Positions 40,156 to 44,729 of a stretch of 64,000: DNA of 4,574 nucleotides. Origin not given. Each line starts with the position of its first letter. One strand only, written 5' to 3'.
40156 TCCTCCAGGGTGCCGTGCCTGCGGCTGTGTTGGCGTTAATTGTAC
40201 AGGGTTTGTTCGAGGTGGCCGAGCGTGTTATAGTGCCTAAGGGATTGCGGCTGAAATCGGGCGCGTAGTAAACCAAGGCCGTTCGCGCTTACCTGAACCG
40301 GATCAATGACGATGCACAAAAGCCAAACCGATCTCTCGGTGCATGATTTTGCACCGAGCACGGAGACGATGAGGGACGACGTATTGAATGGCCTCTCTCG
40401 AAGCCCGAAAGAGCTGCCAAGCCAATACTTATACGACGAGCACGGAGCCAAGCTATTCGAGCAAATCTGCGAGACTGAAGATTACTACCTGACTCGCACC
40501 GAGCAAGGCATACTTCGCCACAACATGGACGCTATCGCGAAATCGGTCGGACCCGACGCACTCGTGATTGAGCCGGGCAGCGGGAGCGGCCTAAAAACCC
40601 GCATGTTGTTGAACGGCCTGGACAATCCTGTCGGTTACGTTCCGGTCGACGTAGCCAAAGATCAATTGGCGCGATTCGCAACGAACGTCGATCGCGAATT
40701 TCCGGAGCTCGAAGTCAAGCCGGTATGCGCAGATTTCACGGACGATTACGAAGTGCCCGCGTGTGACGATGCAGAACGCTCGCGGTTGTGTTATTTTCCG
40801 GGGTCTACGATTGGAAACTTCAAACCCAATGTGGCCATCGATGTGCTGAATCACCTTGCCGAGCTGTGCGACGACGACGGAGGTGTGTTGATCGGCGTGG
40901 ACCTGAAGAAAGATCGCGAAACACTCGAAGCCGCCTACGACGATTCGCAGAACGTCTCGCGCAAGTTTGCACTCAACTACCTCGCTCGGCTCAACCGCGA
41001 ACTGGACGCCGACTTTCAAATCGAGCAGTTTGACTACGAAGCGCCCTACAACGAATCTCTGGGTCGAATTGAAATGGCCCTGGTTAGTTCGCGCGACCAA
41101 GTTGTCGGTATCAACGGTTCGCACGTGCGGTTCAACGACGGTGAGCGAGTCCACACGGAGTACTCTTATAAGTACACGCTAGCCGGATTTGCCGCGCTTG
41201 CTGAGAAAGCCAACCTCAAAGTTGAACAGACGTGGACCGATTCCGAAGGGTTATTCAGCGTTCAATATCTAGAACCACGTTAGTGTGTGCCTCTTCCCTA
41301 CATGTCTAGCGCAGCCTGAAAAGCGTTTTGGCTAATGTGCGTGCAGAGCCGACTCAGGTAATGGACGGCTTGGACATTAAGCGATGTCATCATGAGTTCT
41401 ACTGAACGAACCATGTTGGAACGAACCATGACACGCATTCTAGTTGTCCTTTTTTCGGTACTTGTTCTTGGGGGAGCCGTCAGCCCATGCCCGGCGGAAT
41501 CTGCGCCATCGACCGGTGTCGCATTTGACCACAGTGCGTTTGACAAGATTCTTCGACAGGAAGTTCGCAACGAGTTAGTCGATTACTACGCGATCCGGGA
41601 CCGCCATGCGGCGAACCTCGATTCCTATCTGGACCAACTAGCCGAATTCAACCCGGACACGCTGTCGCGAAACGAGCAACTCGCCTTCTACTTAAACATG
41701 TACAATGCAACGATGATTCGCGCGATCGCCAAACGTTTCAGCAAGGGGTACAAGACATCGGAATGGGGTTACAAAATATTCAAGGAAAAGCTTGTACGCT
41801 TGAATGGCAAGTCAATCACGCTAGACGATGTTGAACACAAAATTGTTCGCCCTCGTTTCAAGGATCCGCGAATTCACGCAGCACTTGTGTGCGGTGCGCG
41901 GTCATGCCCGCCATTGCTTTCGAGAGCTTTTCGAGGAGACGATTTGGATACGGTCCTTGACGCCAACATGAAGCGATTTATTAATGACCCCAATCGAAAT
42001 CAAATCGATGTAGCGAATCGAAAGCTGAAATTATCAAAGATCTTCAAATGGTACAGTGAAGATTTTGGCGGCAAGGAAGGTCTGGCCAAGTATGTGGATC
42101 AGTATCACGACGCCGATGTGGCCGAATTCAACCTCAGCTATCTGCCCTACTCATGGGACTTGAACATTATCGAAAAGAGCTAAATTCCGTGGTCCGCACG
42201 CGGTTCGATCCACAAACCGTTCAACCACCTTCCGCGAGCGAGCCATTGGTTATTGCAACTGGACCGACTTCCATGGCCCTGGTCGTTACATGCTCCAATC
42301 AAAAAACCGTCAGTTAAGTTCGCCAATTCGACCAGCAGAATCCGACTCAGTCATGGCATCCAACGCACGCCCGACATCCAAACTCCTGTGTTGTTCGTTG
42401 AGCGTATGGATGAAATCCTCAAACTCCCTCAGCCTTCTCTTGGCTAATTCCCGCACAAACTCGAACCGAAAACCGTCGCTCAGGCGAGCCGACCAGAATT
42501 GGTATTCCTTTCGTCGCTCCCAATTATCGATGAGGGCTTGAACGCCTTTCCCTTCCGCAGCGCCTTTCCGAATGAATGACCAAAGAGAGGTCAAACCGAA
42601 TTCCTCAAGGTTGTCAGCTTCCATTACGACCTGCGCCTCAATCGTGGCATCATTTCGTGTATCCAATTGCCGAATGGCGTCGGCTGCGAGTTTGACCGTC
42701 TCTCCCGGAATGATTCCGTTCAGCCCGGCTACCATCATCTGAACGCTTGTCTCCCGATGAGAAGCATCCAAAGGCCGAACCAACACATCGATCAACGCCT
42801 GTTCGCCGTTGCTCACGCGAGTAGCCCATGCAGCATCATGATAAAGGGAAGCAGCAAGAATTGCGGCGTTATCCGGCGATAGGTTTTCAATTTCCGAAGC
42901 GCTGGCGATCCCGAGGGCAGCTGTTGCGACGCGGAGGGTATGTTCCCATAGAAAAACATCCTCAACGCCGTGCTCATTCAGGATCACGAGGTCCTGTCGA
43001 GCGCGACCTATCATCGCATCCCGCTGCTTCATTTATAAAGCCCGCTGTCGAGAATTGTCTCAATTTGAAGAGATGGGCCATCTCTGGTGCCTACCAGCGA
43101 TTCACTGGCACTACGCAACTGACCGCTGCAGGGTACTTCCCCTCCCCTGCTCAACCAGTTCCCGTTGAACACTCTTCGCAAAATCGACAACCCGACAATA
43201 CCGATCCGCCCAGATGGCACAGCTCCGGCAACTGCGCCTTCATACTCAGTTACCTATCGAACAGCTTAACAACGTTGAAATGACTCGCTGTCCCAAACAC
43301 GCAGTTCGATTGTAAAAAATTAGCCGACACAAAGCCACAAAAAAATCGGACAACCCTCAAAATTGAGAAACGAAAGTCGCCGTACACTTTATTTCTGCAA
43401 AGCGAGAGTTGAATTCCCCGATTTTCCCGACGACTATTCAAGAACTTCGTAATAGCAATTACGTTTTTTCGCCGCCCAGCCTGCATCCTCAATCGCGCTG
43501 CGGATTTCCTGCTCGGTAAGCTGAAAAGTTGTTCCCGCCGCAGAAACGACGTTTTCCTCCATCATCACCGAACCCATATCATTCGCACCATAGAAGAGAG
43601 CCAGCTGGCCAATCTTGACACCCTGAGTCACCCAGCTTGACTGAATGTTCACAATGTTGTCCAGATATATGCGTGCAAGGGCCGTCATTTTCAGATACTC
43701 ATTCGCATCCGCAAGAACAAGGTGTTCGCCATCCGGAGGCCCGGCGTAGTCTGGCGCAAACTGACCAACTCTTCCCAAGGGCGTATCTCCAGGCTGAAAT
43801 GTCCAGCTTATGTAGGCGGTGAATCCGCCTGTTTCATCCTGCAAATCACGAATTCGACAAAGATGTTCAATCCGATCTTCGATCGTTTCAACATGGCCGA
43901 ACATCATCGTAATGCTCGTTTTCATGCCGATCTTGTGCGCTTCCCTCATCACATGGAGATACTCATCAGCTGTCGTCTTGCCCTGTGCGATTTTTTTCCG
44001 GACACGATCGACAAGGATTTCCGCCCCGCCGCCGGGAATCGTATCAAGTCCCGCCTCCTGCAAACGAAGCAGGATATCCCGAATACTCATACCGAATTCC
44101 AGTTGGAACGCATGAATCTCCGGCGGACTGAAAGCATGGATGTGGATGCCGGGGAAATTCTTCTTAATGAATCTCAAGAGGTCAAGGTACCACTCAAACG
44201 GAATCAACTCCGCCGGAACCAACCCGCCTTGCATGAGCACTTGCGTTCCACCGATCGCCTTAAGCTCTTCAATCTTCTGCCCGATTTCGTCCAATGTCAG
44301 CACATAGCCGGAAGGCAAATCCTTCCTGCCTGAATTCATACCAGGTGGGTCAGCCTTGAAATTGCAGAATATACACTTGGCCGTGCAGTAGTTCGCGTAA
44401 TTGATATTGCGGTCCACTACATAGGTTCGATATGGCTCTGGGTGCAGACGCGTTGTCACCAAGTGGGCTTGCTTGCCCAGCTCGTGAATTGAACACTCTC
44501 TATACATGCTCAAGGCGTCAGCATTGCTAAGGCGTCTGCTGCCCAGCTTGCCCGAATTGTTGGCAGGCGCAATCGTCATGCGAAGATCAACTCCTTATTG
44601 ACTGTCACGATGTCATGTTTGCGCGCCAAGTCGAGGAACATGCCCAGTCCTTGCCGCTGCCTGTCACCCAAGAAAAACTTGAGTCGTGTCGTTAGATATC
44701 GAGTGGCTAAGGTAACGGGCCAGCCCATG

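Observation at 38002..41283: Orphan EgtD (hercynine synthase) directly downstream of a betaine-type ABC transporter of the EgtUV/OpuC architecture class, with no EgtB nearby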

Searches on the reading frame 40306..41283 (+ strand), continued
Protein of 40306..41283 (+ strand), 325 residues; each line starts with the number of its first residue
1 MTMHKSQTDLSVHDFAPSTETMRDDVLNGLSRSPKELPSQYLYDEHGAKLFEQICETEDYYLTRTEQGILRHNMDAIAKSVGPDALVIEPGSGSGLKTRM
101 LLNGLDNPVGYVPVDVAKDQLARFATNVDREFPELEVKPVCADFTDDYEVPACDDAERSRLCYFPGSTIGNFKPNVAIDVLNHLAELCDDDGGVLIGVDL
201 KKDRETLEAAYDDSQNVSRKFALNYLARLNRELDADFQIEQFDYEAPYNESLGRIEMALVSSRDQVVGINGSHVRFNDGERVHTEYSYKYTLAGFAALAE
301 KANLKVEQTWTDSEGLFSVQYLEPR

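Call 50: search_solved_structures(query=L011:11885-12700:+, show_alignments=5, max_evalue=1e-15)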
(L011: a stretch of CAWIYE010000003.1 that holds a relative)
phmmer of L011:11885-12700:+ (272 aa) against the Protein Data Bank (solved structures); distinct sequences matched with E-value up to 1e-15: 23.
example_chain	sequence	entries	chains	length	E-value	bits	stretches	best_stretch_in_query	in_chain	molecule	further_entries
8dp6_A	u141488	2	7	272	6.7e-37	130.8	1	4-247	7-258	Osmoprotection protein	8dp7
9o5f_A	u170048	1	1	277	8.3e-37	130.5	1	7-241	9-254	Ergothioneine transporter EgtUC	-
9egi_A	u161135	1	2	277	1.2e-36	129.9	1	11-241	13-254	Ergothioneine transporter EgtUC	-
9egj_A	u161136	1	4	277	1e-35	126.9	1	7-241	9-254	Ergothioneine transporter EgtUC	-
9egh_A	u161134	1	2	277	1e-35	126.9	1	7-241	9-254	Ergothioneine transporter EgtUC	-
7txl_A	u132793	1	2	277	1.6e-35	126.3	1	11-241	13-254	Choline transporter (Glycine betaine transport system permease protein)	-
7txk_A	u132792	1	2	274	1.6e-35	126.3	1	11-241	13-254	Choline transporter (Glycine betaine transport system permease protein)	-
4z7e_A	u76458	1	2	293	2e-33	119.4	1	11-252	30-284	Lmo1422 protein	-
1sw1_A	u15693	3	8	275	1e-32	117.1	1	5-250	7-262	osmoprotection protein (proX)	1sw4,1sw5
1sw2_A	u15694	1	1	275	1e-32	117.1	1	5-250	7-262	osmoprotection protein (proX)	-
3mam_A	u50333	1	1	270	2.6e-31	112.5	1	6-250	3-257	Osmoprotection protein (ProX)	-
6uru_A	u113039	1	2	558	1.8e-25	93.4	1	73-242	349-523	iAChSnFR precursor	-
7s7w_A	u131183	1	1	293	2.8e-24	89.4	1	5-242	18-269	iNicSnFR 3.0 Fluorescent Nicotine Sensor precursor binding protein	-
6efr_A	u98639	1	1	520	4.3e-24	88.9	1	86-241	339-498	iNicSnFR 1.0, a genetically encoded nicotine biosensor,Green fluorescent protein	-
6v1r_A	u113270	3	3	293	5e-24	88.6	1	5-242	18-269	iAChSnFR Fluorescent Acetylcholine Sensor V9 precursor binding protein | iAchSnFR Fluorescent Acetylcholine Sensor precursor binding protein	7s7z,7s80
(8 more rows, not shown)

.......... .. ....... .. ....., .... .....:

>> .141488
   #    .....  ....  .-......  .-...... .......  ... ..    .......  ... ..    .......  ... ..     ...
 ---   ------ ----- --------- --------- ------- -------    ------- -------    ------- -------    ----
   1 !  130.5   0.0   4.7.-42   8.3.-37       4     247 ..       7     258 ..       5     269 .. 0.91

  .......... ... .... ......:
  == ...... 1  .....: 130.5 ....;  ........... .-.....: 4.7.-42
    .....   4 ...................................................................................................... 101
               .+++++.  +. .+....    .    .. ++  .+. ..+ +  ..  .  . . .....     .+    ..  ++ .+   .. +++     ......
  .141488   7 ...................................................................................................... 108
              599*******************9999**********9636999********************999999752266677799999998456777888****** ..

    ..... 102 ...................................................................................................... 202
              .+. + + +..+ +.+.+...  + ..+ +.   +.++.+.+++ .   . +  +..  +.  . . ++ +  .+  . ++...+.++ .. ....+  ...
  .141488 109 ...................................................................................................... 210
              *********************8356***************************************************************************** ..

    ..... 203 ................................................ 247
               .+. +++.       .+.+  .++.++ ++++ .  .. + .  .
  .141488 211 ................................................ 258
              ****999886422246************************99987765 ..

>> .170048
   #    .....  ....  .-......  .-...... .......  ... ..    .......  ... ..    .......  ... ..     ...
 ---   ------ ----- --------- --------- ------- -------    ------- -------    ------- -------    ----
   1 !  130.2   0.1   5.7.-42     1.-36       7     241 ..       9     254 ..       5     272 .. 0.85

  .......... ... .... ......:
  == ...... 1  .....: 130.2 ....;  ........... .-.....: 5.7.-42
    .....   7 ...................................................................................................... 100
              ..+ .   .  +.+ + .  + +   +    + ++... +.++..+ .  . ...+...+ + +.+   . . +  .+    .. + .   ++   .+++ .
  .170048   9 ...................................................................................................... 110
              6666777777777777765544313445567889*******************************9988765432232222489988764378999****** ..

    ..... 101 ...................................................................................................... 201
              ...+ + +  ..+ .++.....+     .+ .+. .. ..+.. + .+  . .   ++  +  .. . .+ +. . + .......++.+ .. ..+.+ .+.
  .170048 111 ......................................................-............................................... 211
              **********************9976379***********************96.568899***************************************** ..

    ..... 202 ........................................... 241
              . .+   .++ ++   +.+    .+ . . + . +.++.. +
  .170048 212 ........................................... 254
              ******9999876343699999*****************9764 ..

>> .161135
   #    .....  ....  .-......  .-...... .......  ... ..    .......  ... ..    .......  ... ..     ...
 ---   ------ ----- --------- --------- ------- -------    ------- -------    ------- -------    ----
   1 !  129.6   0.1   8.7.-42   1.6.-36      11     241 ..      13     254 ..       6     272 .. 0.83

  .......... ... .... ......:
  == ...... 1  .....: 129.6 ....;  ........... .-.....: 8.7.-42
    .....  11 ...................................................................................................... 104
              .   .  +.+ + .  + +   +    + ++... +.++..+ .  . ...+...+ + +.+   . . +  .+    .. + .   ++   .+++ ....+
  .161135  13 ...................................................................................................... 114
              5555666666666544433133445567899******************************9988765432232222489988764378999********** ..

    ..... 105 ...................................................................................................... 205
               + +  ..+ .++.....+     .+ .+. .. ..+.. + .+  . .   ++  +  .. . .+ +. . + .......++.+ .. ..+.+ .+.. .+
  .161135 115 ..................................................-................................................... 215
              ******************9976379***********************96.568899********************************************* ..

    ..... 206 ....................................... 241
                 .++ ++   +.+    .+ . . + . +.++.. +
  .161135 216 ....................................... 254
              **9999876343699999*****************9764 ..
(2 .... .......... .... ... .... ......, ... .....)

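Call 66: find_encoding_contigs(protein=P0154, flank=8000, max_places=3)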
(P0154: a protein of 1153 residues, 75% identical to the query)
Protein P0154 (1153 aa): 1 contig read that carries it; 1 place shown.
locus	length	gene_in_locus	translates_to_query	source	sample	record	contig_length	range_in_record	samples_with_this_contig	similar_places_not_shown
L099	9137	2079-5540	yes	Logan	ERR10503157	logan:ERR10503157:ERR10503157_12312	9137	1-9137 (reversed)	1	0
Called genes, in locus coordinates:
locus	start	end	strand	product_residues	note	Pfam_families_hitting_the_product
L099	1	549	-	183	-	?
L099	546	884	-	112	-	PF16068:DUF4810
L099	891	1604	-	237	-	PF03783:CsgG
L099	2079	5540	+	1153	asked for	PF04879:Molybdop_Fe4S4 (weak), PF00384:Molybdopterin, PF01568:Molydop_binding, PF00266:Aminotran_5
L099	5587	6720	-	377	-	PF03193:RsgA_GTPase, PF01926:MMR_HSR1 (weak)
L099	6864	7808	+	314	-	PF00215:OMPdecase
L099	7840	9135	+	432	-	?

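Call 80: search_protein_families(library=ncbifam, proteins=[L011:8412-9881:+, L014:4260-7661:+], max_evalue=1e-10)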
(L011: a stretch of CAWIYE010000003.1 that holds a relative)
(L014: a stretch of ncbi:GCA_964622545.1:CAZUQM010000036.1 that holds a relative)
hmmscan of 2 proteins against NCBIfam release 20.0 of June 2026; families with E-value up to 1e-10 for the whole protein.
L011:8412-9881:+ (489 aa): 3 families
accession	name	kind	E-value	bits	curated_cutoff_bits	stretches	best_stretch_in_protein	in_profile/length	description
TIGR03440.2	egtB_TIGR03440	equivalog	2.8e-173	576.8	360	1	60-485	2-413/413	ergothioneine biosynthesis protein EgtB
NF041186.1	SenA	equivalog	2.6e-104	349.7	420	1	54-485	3-381/382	selenoneine synthase SenA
TIGR04344.1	ovoA_Nterm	equivalog_domain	2.5e-33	115.6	400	1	55-484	13-443/444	5-histidylcysteine sulfoxide synthase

L014:4260-7661:+ (1133 aa): 40 families (the best 25 are shown)
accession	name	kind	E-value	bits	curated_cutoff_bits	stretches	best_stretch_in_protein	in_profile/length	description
TIGR03402.1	FeS_nifS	equivalog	1.5e-144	481.4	530.75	1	752-1123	2-373/379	cysteine desulfurase NifS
NF010611.0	PRK14012.1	equivalog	7.1e-110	367.7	548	1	751-1120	7-379/406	IscS subfamily cysteine desulfurase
TIGR02006.1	IscS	equivalog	3.2e-108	362.3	643.2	1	750-1120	4-375/402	IscS subfamily cysteine desulfurase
TIGR03235.1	DNA_S_dndA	equivalog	9.1e-106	354.1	480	1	753-1100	2-353/353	cysteine desulfurase DndA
TIGR03403.1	nifS_epsilon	equivalog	1.4e-101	340.1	587.7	1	752-1118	2-371/382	NifS family cysteine desulfurase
NF002806.0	PRK02948.1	subfamily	1.1e-91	307.7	304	1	751-1126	2-378/381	IscS subfamily cysteine desulfurase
TIGR01591.1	Fdh-alpha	equivalog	1e-84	285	666.25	2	10-498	2-486/672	formate dehydrogenase subunit alpha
NF012032.0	PRK15488.1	equivalog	1.2e-80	271.6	694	1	8-674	45-717/759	thiosulfate reductase PhsA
TIGR02166.1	dmsA_ynfE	subfamily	1.1e-75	255.3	777.7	1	14-673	53-752/794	DMSO/selenate family reductase complex A subunit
TIGR00509.1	bisC_fam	subfamily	2e-60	204.9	1017.55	2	21-346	8-351/772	molybdopterin guanine dinucleotide-containing S/N-oxide reductase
NF047855.1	AssmNtatRedNasC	equivalog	1.4e-56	192.1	1100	1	31-335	49-338/708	assimilatory nitrate reductase catalytic subunit NasC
NF011566.1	PRK14990.1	exception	1.4e-56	192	1600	1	42-673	102-772/814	dimethylsulfoxide reductase subunit A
NF041885.1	selenate_YnfE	exception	2.8e-54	184.2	1675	1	43-672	92-760/805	selenate/tellurate reductase subunit YnfE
TIGR03479.1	DMSO_red_II_alp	subfamily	1.1e-52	179.3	984.75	1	36-257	99-304/913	molybdopterin-dependent oxidoreductase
NF041884.1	selenate_YnfF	exception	4.3e-50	170.4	1650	1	43-673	89-754/798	selenate/tellurate reductase subunit YnfF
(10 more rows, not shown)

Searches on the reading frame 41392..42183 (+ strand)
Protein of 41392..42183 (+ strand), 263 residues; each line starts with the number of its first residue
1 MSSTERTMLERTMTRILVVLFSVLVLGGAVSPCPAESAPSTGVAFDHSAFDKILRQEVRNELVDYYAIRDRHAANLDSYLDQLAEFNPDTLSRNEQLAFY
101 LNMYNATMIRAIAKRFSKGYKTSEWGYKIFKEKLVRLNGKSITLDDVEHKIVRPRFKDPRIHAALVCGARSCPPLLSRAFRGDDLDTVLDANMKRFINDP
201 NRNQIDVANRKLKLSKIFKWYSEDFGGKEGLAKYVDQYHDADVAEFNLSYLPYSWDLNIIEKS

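Call 3: search_protein_families(library=pfam, proteins=[window:41392-42183:+])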
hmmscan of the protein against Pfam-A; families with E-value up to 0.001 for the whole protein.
window:41392-42183:+ (263 aa): 1 family
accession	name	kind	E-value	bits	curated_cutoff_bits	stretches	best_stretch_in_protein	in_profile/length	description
PF04784.19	DUF547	-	1.5e-26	93.3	27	1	89-197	2-125/125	Protein of unknown function, DUF547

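Call 4: search_protein_families(library=ncbifam, proteins=[window:41392-42183:+])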
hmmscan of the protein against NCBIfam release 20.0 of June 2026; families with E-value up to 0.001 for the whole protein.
window:41392-42183:+ (263 aa): 0 families

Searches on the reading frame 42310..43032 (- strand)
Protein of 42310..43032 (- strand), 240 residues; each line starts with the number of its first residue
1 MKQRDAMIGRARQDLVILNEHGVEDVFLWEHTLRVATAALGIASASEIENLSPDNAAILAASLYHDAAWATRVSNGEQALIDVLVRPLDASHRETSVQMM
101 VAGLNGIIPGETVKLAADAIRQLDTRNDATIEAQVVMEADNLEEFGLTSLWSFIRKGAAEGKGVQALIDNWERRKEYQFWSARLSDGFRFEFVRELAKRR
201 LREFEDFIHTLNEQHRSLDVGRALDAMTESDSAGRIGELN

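Call 3: search_protein_families(library=pfam, proteins=[window:42310-43032:-])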
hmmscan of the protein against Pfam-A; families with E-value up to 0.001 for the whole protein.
window:42310-43032:- (240 aa): 1 family
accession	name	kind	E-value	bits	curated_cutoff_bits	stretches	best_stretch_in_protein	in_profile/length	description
PF01966.28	HD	-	4.3e-06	27.4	22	1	29-143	2-114/116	HD domain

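Call 4: search_protein_families(library=ncbifam, proteins=[window:42310-43032:-])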
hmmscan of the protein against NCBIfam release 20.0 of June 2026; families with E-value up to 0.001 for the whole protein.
window:42310-43032:- (240 aa): 0 families

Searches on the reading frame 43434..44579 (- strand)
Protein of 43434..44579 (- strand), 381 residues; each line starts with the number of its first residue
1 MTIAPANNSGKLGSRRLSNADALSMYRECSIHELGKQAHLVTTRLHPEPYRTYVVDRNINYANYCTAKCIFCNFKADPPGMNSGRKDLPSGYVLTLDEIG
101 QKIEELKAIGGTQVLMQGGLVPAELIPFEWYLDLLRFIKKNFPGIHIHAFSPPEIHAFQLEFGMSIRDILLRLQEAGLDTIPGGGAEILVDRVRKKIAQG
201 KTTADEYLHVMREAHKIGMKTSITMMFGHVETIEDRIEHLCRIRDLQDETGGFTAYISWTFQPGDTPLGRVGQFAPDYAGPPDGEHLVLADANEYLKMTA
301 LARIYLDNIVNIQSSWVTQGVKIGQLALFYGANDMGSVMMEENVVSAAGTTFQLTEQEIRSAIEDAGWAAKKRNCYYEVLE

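Call 3: search_protein_families(library=pfam, proteins=[window:43434-44579:-])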
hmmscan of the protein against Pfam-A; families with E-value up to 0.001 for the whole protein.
window:43434-44579:- (381 aa): 2 families
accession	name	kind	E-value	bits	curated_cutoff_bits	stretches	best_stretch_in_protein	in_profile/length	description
PF19288.4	CofH_C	-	1.1e-33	116.1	27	1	252-379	3-118/125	CofH/MqnC C-terminal region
PF04055.27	Radical_SAM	-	2e-21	77.3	29.5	1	59-240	1-163/166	Radical SAM superfamily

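Call 4: search_protein_families(library=ncbifam, proteins=[window:43434-44579:-])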
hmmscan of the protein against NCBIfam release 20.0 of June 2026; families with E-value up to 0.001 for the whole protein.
window:43434-44579:- (381 aa): 15 families
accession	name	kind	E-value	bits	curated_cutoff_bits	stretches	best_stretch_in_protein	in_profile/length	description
TIGR03699.1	menaquin_MqnC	equivalog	4.6e-132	440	428.1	1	16-379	2-341/342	cyclic dehypoxanthinyl futalosine synthase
NF006277.0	PRK08445.1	equivalog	3.3e-120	401.1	576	1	15-381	2-346/348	dehypoxanthine futalosine cyclase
TIGR00423.1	TIGR00423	subfamily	1.9e-105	352.6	260.25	1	52-380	2-310/310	CofH family radical SAM protein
TIGR03700.1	mena_SCO4494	equivalog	5.2e-92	308.5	434.55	1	15-379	9-350/351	aminofutalosine synthase MqnE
TIGR03551.1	F420_cofH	equivalog_domain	1.4e-91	306.9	374.1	1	30-379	15-344/345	5-amino-6-(D-ribitylamino)uracil--L-tyrosine 4-hydroxyphenyl transferase CofH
NF005609.0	PRK07360.1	equivalog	2.6e-88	296.3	426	1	52-380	58-368/374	7,8-didemethyl-8-hydroxy-5-deazariboflavin synthase subunit CofH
NF006687.0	PRK09234.1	equivalog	7.5e-82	275.8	1018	1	51-379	527-836/849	bifunctional FO biosynthesis protein CofGH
NF006276.0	PRK08444.1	equivalog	1.1e-67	228.5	560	1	15-380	11-350/353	aminofutalosine synthase MqnE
NF004580.0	PRK05926.1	equivalog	8.6e-51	173.3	583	1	62-350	75-340/370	hypothetical protein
NF004884.0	PRK06245.1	equivalog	2.3e-08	33.3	209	0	51-121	11-71/340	7,8-didemethyl-8-hydroxy-5-deazariboflavin synthase subunit CofG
TIGR03550.1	F420_cofG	equivalog_domain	1.2e-06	28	213.35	0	205-339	149-267/322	7,8-didemethyl-8-hydroxy-5-deazariboflavin synthase CofG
TIGR03957.1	rSAM_HmdB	equivalog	5.4e-05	22.5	320.9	0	170-346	135-289/317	5,10-methenyltetrahydromethanopterin hydrogenase cofactor biosynthesis protein HmdB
TIGR02351.2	thiH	equivalog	7.2e-05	22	380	1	32-149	53-157/364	2-iminoacetate synthase ThiH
TIGR03956.1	rSAM_HydE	equivalog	0.00011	21.6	254.6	1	46-258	39-231/340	[FeFe] hydrogenase H-cluster radical SAM maturase HydE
NF004911.0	PRK06267.1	equivalog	0.00039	19.7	305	0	181-243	128-191/351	hypothetical protein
